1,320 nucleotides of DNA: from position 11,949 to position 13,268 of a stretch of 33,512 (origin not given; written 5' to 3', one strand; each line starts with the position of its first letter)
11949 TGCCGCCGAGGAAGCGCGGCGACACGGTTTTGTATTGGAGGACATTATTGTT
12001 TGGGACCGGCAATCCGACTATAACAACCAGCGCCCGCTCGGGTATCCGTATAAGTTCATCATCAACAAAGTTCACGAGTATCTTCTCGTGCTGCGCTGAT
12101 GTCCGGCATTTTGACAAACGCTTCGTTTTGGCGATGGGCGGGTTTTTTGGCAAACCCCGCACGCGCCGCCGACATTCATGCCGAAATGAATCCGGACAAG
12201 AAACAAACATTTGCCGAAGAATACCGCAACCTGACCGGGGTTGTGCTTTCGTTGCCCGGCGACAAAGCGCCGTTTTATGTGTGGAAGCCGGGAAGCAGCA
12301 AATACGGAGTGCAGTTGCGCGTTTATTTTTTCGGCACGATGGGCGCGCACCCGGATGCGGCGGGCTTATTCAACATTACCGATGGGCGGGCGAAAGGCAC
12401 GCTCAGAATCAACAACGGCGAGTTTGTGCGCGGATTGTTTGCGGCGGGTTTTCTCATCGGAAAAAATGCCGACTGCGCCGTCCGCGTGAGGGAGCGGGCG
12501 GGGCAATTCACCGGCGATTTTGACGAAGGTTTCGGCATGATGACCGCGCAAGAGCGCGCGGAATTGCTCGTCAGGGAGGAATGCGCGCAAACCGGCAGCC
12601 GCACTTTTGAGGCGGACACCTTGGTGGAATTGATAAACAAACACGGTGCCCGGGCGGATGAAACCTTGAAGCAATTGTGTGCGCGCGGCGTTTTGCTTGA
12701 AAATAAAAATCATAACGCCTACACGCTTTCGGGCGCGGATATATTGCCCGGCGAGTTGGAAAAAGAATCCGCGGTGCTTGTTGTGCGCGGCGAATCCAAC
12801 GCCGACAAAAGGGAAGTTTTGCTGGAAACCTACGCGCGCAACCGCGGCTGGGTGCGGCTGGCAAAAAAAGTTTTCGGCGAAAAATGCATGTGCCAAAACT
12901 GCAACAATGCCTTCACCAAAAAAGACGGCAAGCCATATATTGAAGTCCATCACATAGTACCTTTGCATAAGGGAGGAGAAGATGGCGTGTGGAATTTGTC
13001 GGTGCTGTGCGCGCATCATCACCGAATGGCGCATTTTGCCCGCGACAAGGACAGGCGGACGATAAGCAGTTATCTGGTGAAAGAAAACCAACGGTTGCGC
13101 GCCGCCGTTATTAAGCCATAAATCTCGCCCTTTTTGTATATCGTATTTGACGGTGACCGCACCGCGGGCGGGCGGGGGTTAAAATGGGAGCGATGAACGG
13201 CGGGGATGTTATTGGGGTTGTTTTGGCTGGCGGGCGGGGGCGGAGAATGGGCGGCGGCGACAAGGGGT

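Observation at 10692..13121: Three-gene translationally coupled cassette: MT-A70 methyltransferase, permuted SPPY methyltransferase, HNH nuclease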

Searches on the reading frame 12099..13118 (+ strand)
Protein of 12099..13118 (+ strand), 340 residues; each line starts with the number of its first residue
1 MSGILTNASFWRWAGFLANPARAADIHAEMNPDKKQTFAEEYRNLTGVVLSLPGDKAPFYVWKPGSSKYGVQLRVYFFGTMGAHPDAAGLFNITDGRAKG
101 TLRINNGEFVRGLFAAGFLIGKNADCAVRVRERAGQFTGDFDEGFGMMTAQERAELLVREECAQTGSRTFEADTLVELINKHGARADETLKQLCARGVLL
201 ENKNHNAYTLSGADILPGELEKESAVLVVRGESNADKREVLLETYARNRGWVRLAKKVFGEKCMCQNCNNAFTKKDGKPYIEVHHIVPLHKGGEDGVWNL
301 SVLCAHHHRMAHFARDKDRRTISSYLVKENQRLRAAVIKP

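Call 3: search_protein_families(library=pfam, proteins=[window:12099-13118:+], max_evalue=0.1)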
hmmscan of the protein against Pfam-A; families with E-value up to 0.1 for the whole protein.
window:12099-13118:+ (340 aa): 2 families
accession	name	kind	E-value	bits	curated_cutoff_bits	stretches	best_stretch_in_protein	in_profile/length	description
PF01844.29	HNH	-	3.3e-08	34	21.4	1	265-312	1-45/47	HNH endonuclease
PF13391.12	HNH_2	-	0.051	13.9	21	0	276-310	6-57/66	HNH endonuclease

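Call 4: search_protein_families(library=ncbifam, proteins=[window:12099-13118:+], max_evalue=0.1)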
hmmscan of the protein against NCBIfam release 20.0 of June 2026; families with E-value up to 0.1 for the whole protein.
window:12099-13118:+ (340 aa): 1 family
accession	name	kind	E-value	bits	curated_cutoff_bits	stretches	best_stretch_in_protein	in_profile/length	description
NF040563.1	guided_IscB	equivalog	1e-05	24.8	175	1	262-318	192-242/314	RNA-guided endonuclease IscB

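Call 5: search_protein_families(library=padloc, proteins=[window:12099-13118:+], max_evalue=0.1)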
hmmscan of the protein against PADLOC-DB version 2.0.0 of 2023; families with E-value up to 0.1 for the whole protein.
window:12099-13118:+ (340 aa): 5 families
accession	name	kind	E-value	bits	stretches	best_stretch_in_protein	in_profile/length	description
PDLC03656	mREase_IV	-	4.9e-12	44.1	1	258-318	200-262/277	Type IV methyl-directed restriction enzyme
PDLC03662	mREase_IV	-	1.4e-05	21.9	1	243-319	464-542/560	Type IV methyl-directed restriction enzyme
PDLC03514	REase_II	-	0.0033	14.7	1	243-316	265-345/386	Type II restriction enzyme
PDLC02859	DpdF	-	0.013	11.9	1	265-325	10-68/545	DpdF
PDLC03478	REase_II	-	0.026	12.3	0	262-306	109-153/219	Type II restriction enzyme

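Call 8: find_homologous_proteins(query=window:12099-13118:+)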
Query window:12099-13118:+ (340 aa): 250 proteins with E <= 0.001 among 3538 candidates; the best 120 are listed.
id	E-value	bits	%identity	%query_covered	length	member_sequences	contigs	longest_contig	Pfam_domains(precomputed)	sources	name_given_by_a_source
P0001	4.7e-219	744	100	95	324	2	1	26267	PF01844.30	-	-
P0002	9.1e-149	513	66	98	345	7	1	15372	PF01844.30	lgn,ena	-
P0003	3.9e-120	419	55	99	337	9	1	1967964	PF01844.30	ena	-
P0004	6.7e-107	375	51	99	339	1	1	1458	PF01844.30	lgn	-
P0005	2.2e-103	364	52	96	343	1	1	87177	PF01844.30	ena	-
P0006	2.6e-102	360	48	96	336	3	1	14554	PF01844.30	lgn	-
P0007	8.5e-101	355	52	94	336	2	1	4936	PF01844.30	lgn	-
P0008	3.3e-99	350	50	92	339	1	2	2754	PF01844.30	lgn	-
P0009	4.0e-99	350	50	97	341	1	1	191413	PF01844.30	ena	-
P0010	1.4e-98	348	46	97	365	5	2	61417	PF01844.30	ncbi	-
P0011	2.8e-96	341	47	95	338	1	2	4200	PF01844.30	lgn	-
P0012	3.0e-96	340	46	94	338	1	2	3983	PF01844.30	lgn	-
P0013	8.7e-95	336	49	96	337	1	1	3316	PF01844.30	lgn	-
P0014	1.2e-91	325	46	99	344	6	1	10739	-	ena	-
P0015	2.2e-90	321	46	95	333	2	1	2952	PF01844.30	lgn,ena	-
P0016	1.4e-88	315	45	96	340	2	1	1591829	PF01844.30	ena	-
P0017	8.9e-88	313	46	97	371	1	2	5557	PF01844.30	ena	-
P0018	9.4e-88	313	49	89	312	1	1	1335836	PF01844.30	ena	-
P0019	3.6e-84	301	45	94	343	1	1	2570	PF01844.30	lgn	-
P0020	2.3e-81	291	42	97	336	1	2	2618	PF01844.30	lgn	-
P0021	1.2e-54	204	47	56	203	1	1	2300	PF01844.30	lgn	-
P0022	2.1e-51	193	50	58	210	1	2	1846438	-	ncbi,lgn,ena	-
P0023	1.9e-46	177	50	54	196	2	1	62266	PF01844.30,PF17726.8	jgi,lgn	jgi:predicted HNH restriction endonuclease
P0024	8.7e-44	168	48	56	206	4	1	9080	PF01844.30,PF17726.8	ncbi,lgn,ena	-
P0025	1.5e-42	164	43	55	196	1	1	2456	PF01844.30,PF17726.8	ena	-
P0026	2.1e-42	163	46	54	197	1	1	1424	PF01844.30,PF17726.8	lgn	-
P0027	2.6e-42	163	49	51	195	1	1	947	PF01844.30,PF17726.8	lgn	-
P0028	6.0e-42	162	42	54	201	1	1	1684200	PF01844.30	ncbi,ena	-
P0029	8.8e-42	161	47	54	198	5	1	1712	PF01844.30,PF17726.8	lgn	-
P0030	9.4e-42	161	44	54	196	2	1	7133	PF01844.30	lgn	-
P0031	1.6e-41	160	47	49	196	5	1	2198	PF01844.30,PF17726.8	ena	-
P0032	1.9e-41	160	44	53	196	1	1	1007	PF01844.30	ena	-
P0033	3.1e-41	160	45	54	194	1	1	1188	PF01844.30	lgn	-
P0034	5.3e-41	159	44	56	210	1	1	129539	PF01844.30,PF17726.8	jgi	jgi:predicted HNH restriction endonuclease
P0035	6.4e-41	159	46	54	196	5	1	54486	PF01844.30,PF17726.8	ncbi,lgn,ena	-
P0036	9.8e-41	158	44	53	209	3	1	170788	PF01844.30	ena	-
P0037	1.2e-40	158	43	54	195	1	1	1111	PF01844.30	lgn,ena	-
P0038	1.6e-40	157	42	54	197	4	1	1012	PF01844.30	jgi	-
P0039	2.4e-40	157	46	51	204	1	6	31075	PF01844.30,PF17726.8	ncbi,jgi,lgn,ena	-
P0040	3.2e-40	156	42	57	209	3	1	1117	PF01844.30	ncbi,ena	-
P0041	3.9e-40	156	46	49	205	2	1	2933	PF01844.30,PF17726.8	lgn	-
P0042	4.0e-40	156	43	50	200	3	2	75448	PF01844.30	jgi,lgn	-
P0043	4.0e-40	156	44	53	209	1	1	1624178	PF01844.30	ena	-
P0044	5.8e-40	155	48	54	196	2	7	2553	PF01844.30,PF17726.8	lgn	-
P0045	7.2e-40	155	44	54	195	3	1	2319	PF01844.30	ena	-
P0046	7.2e-40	155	44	54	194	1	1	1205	PF01844.30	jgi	-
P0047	1.1e-39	155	44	53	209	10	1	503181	PF01844.30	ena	-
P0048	1.5e-39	154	44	54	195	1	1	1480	PF01844.30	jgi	jgi:predicted HNH restriction endonuclease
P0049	1.8e-39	154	46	51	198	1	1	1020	PF01844.30,PF17726.8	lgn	-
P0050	2.0e-39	154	44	52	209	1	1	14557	PF01844.30,PF17726.8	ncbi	-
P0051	2.4e-39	153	47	51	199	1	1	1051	PF01844.30,PF17726.8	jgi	-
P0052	3.4e-39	153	43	54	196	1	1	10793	PF01844.30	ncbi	-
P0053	3.9e-39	153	44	54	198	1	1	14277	PF01844.30,PF17726.8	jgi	jgi:predicted HNH restriction endonuclease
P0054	5.0e-39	152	45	54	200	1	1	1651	PF01844.30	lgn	-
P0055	5.1e-39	152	45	54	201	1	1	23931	PF01844.30,PF17726.8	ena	-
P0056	5.2e-39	152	44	51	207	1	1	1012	PF01844.30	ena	-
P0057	6.5e-39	152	41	54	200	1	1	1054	PF01844.30,PF17726.8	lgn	-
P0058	8.4e-39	152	47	49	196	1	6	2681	PF01844.30,PF17726.8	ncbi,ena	-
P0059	8.6e-39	152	47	52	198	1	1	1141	PF01844.30,PF17726.8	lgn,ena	-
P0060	8.7e-39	152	43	55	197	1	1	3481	PF01844.30,PF17726.8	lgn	-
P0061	9.3e-39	151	44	54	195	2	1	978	PF01844.30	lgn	-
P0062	1.0e-38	151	45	54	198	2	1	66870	PF01844.30,PF17726.8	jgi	-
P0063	1.0e-38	151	43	54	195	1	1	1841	PF01844.30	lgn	-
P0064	1.2e-38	151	44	50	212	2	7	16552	PF01844.30,PF17726.8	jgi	-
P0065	1.4e-38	151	43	54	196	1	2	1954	PF01844.30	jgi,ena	-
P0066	1.7e-38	151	47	51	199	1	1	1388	PF01844.30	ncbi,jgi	jgi:predicted HNH restriction endonuclease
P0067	1.8e-38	151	49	46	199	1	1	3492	PF01844.30,PF17726.8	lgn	-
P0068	1.9e-38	150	44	56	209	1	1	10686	PF01844.30,PF17726.8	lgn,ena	-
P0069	2.1e-38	150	44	54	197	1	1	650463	PF01844.30,PF17726.8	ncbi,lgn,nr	ncbi:MAG: HNH endonuclease [Candidatus Schekmanbacteria bacterium]|nr:HNH endonuclease [Candidatus S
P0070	2.7e-38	150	44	52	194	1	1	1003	PF01844.30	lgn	-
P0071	2.8e-38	150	43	54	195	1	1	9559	PF01844.30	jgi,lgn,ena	-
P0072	3.0e-38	150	44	54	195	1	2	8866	PF01844.30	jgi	-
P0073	3.4e-38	150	43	51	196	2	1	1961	PF01844.30,PF17726.8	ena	-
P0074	3.8e-38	149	42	52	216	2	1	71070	PF01844.30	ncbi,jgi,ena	jgi:predicted HNH restriction endonuclease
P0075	3.9e-38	149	43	54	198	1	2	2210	PF01844.30,PF17726.8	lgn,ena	-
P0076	4.0e-38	149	41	54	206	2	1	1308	PF01844.30,PF17726.8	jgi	-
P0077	4.2e-38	149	43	54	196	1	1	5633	PF01844.30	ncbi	-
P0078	5.4e-38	149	45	54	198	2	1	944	PF01844.30,PF17726.8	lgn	-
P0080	6.1e-38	149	42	54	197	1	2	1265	PF01844.30,PF17726.8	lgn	-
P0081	6.2e-38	149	46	51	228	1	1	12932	PF01844.30,PF17726.8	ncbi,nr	ncbi:MAG: HNH endonuclease [Phycisphaerae bacterium]|nr:HNH endonuclease [Phycisphaerae bacterium]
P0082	6.4e-38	149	43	54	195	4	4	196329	PF01844.30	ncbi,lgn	-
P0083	7.0e-38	149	46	50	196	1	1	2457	PF01844.30,PF17726.8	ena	-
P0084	7.4e-38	148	44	54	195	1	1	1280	PF01844.30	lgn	-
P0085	8.1e-38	148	44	54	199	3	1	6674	PF01844.30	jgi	jgi:predicted HNH restriction endonuclease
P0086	8.6e-38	148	45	51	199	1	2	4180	PF01844.30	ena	-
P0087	1.1e-37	148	44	51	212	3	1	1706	PF17726.8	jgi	-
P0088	1.1e-37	148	43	54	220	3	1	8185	PF01844.30,PF17726.8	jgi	-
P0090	1.5e-37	147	43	54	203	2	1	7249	PF01844.30,PF17726.8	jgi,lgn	jgi:5-methylcytosine-specific restriction protein A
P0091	1.9e-37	147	42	54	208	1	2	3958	PF01844.30,PF17726.8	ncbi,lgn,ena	-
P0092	2.2e-37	147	44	51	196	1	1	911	PF01844.30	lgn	-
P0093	2.5e-37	147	43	54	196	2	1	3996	PF01844.30,PF17726.8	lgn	-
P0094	2.9e-37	147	43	51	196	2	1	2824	PF01844.30,PF17726.8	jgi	jgi:predicted HNH restriction endonuclease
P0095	3.3e-37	146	42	52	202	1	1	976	PF01844.30,PF17726.8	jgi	jgi:5-methylcytosine-specific restriction endonuclease McrA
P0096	4.8e-37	146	42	54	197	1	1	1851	PF01844.30,PF17726.8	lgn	-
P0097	4.9e-37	146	46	51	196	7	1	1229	PF01844.30,PF17726.8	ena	-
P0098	5.1e-37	146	43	54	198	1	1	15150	PF01844.30,PF17726.8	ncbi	ncbi:MAG: HNH endonuclease [Candidatus Desantisbacteria bacterium]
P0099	5.2e-37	146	42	49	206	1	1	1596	PF01844.30,PF17726.8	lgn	-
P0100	5.7e-37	146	45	51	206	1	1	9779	PF01844.30,PF17726.8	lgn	-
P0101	7.2e-37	145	43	54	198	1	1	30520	PF01844.30,PF17726.8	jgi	-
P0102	7.3e-37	145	42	54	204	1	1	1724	PF01844.30,PF17726.8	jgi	jgi:predicted HNH restriction endonuclease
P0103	7.4e-37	145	44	51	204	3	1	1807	PF01844.30,PF17726.8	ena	-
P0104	1.1e-36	145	44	56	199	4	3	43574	PF01844.30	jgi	jgi:hypothetical protein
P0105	1.1e-36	145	42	54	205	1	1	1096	PF01844.30,PF17726.8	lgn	-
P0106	1.1e-36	145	45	51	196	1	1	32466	PF01844.30,PF17726.8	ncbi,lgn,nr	ncbi:MAG: HNH endonuclease [Victivallales bacterium]|nr:HNH endonuclease [Victivallales bacterium]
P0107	1.2e-36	145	43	54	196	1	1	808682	PF01844.30,PF17726.8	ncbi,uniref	ncbi:HNH endonuclease [Rosettibacter firmus]|uniref:HNH endonuclease n=1 Tax=Rosettibacter firmus Ta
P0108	1.3e-36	144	43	54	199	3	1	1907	PF01844.30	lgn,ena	-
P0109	1.4e-36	144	43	54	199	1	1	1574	PF01844.30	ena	-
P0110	1.4e-36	144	42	54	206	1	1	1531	PF01844.30,PF17726.8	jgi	jgi:predicted HNH restriction endonuclease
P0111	1.4e-36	144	42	51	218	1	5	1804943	PF01844.30,PF17726.8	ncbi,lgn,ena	-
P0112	1.4e-36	144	42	49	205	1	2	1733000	PF17726.8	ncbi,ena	-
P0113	1.5e-36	144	41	54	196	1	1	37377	PF01844.30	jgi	-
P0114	1.5e-36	144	45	51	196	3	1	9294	PF01844.30,PF17726.8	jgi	jgi:5-methylcytosine-specific restriction protein A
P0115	1.5e-36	144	51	39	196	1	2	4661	PF01844.30,PF17726.8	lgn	-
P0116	1.7e-36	144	43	49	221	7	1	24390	PF01844.30,PF17726.8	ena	-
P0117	1.7e-36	144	42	54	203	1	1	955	PF01844.30,PF17726.8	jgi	jgi:predicted HNH restriction endonuclease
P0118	1.7e-36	144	44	50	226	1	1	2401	PF01844.30,PF17726.8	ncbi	-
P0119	1.8e-36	144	47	49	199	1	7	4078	PF01844.30,PF17726.8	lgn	-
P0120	1.9e-36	144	46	49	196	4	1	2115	PF01844.30,PF17726.8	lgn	-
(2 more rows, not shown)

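Call 11: search_solved_structures(query=window:12099-13118:+, max_evalue=1, show_alignments=2)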
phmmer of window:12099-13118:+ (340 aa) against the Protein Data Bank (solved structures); distinct sequences matched with E-value up to 1: 11.
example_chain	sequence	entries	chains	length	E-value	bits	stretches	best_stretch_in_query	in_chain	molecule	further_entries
6ghc_A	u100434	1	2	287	7.3e-11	44.8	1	261-318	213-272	5-methylcytosine-specific restriction enzyme A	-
5zmm_A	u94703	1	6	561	0.00015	24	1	230-319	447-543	Uncharacterized protein McrA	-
6me0_C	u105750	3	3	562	0.0005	22.4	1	264-317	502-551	Maturase reverse transcriptase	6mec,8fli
9sjn_A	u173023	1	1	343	0.003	19.8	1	281-311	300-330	Cas8f fusion with HNH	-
8ydb_J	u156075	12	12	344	0.003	19.8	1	281-311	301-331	Cas8f fusion with HNH | HNH endonuclease | a protein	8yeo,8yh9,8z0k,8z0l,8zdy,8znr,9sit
8w1p_G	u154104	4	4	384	0.0033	19.7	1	281-311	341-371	Cas8 | Cas8f fusion with HNH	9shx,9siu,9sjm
11hr_A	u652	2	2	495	0.01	18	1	282-323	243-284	IscB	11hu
7utn_D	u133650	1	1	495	0.026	16.7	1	282-319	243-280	IscB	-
7xht_A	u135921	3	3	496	0.026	16.7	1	282-319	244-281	OgeuIscB | IscB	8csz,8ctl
9liq_A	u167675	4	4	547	0.03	16.5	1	282-319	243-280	Iscb | Iscb+Twin-Strep-tag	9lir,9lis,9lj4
11hx_A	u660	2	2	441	0.24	13.5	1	281-319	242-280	IscB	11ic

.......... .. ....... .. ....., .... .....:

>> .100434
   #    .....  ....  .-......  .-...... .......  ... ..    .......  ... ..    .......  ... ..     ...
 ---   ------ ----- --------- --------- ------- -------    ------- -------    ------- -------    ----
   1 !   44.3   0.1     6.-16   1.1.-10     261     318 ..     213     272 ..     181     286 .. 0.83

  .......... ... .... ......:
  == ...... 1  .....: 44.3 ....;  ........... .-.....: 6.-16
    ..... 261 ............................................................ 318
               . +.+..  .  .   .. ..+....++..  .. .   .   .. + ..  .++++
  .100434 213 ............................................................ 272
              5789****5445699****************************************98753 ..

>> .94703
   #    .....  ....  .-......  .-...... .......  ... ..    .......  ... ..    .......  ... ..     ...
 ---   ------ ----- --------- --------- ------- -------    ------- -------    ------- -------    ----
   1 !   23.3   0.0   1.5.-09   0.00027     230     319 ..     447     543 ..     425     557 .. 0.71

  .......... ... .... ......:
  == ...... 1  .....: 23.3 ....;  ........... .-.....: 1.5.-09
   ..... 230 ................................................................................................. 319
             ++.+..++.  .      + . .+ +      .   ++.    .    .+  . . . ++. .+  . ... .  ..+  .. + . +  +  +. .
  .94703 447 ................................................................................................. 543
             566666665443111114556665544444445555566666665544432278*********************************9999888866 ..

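Call 13: search_protein_families(library=pfam, proteins=[P0107, P0069, P0022, P0003, P0010], max_evalue=0.1)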
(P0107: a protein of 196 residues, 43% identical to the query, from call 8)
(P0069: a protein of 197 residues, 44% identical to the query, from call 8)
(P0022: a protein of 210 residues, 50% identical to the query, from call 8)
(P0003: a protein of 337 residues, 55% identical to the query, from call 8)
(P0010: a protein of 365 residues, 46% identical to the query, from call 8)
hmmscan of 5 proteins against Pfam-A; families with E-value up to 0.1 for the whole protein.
P0107 (196 aa): 5 families
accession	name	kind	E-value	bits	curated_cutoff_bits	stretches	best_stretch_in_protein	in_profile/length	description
PF17726.7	DpnI_C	-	1.3e-12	48.1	23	1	10-72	8-68/70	Dam-replacing HTH domain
PF01844.29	HNH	-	5.4e-06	26.9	21.4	1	129-174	3-45/47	HNH endonuclease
PF13391.12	HNH_2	-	0.035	14.4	21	1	138-172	9-57/66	HNH endonuclease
PF14279.12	HNH_5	-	0.052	13.9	27.5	1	140-168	10-38/56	HNH endonuclease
PF13395.12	HNH_4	-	0.061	13.7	22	0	141-167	16-41/54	HNH endonuclease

P0069 (197 aa): 4 families
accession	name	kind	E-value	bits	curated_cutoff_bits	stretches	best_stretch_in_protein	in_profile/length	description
PF17726.7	DpnI_C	-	1.1e-13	51.6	23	1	12-73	9-68/70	Dam-replacing HTH domain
PF01844.29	HNH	-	2.6e-07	31.1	21.4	1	130-175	3-45/47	HNH endonuclease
PF14279.12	HNH_5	-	0.018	15.4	27.5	1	141-168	10-37/56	HNH endonuclease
PF13391.12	HNH_2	-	0.026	14.8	21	1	141-173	10-57/66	HNH endonuclease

P0022 (210 aa): 0 families

P0003 (337 aa): 1 family
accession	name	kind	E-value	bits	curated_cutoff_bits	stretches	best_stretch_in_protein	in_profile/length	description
PF01844.29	HNH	-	1.2e-06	29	21.4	1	263-310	1-45/47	HNH endonuclease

P0010 (365 aa): 3 families
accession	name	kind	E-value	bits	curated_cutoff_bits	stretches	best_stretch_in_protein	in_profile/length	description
PF01844.29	HNH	-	6.9e-09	36.2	21.4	1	291-338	1-45/47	HNH endonuclease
PF06436.16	Pneumovirus_M2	-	0.03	14.2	25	1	153-231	74-151/159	Pneumovirus matrix protein 2 (M2)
PF13391.12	HNH_2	-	0.073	13.4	21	0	304-336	8-57/66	HNH endonuclease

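Call 31: predict_structure(alignment_id=A2)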
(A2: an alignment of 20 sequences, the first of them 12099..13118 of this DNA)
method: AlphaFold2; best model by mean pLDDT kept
length: 340 residues; sequences in the alignment: 20
mean_pLDDT: 81.7   pTM: 0.75
mean pLDDT of the five models: 81.7, 79.4, 78.4, 77.3, 75.6
residues with pLDDT >= 90: 143; 70-90: 116; 50-70: 76; < 50: 5
segments of 3 or more residues with pLDDT < 50: 1-3
pLDDT, mean of each block of 10 residues (from residue 1): 68 95 95 96 92 91 90 95 87 92 96 95 90 95 93 91 86 92 89 90 87 78 73 69 72 73 62 60 57 64 63 64 72 64
secondary structure, 60 per line:
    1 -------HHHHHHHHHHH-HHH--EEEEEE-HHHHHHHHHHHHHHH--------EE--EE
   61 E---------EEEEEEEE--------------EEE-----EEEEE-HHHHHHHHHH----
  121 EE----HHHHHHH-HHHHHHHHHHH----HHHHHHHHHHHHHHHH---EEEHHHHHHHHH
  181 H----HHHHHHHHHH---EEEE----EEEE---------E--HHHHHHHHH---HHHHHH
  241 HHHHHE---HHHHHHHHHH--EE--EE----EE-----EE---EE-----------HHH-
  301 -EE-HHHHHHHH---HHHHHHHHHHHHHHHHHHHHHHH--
elements in order: H8-18 E25-30 H32-46 E59-61 E71-78 E93-95 E101-105 H107-116 H127-133 H135-145 H150-165 E169-171 H172-181 H186-195 E199-202 E207-210 H223-231 H235-245 H250-259 H305-312 H316-338

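Call 34: fold_search(model_id=the predicted structure, library=pdb)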
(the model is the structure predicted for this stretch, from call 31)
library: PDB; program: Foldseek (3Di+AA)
matches with E <= 10: 825; with E <= 0.001: 0
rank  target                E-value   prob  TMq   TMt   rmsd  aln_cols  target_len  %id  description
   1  3fd2_A                3.2e-03  0.82  0.16  0.17  15.5       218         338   12  Crystal structure of mMsoI/DNA complex with calcium (released 2009-06-30)
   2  7z3s                  1.1e-02  0.75  0.16  0.18  11.8       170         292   10  CRYSTAL STRUCTURE of PheF from Geobacillus stearothermophilus (released 2023-01-11)
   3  8s0e_7                1.5e-02  0.99  0.17  0.16  13.7       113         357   15  H. sapiens OCCM bound to double stranded DNA (released 2024-10-02)
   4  6ghc_B                3.7e-02  0.75  0.21  0.25  13.9       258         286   19  Modification dependent EcoKMcrA restriction endonuclease (released 2018-08-08)
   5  4lrt_B                6.6e-02  0.38  0.16  0.18  10.9       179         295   13  Crystal and solution structures of the bifunctional enzyme (Aldolase/Aldehyde dehydrogenase) from Thermomonospora curv (released 2013-09-04)
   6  4lrt_D                6.6e-02  0.28  0.15  0.16  11.8       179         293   14  Crystal and solution structures of the bifunctional enzyme (Aldolase/Aldehyde dehydrogenase) from Thermomonospora curv (released 2013-09-04)
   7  4lrs_B                8.7e-02  0.23  0.15  0.16  11.3       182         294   14  Crystal and solution structures of the bifunctional enzyme (Aldolase/Aldehyde dehydrogenase) from Thermomonospora curv (released 2013-09-04)
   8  3o6b_B                9.1e-02  1.00  0.15  0.63   2.5        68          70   15  A Dual E3 Mechanism for Rub1 Ligation to Cdc53: Dcn1(P)-Cdc53(WHB) low resolution (released 2010-09-15)
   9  8ih7_D                1.2e-01  0.23  0.15  0.16  10.4       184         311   12  AmnG-AmnH complex (released 2024-02-28)
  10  5zyr_A                1.2e-01  0.11  0.14  0.16  22.4       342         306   11  Crystal structure of the reductase (C1) component of p-hydroxyphenylacetate 3-hydroxylase (HPAH) from Acinetobacter ba (released 2019-06-05)
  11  6l0o                  1.3e-01  1.00  0.17  0.74   2.3        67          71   18  WH domain of human MCM8 (released 2020-04-29)
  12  8ih7_B                1.3e-01  0.23  0.15  0.16  12.7       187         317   12  AmnG-AmnH complex (released 2024-02-28)
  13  3dv8                  1.5e-01  0.75  0.18  0.27  14.5       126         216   16  Crystal structure of a putative transcriptional regulator of the crp/fnr family (eubrec_1222) from eubacterium rectale a (released 2008-08-05)
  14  8ij1_A                1.6e-01  0.51  0.15  0.07  17.4       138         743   11  Protomer 1 and 2 of the asymmetry trimer of the Cul2-Rbx1-EloBC-FEM1B ubiquitin ligase complex (released 2024-02-28)
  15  3lw9_B                1.6e-01  0.12  0.13  0.22  13.3       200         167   10  Structure of a Cytoplasmic Domain of Salmonella InvA (released 2010-05-26)
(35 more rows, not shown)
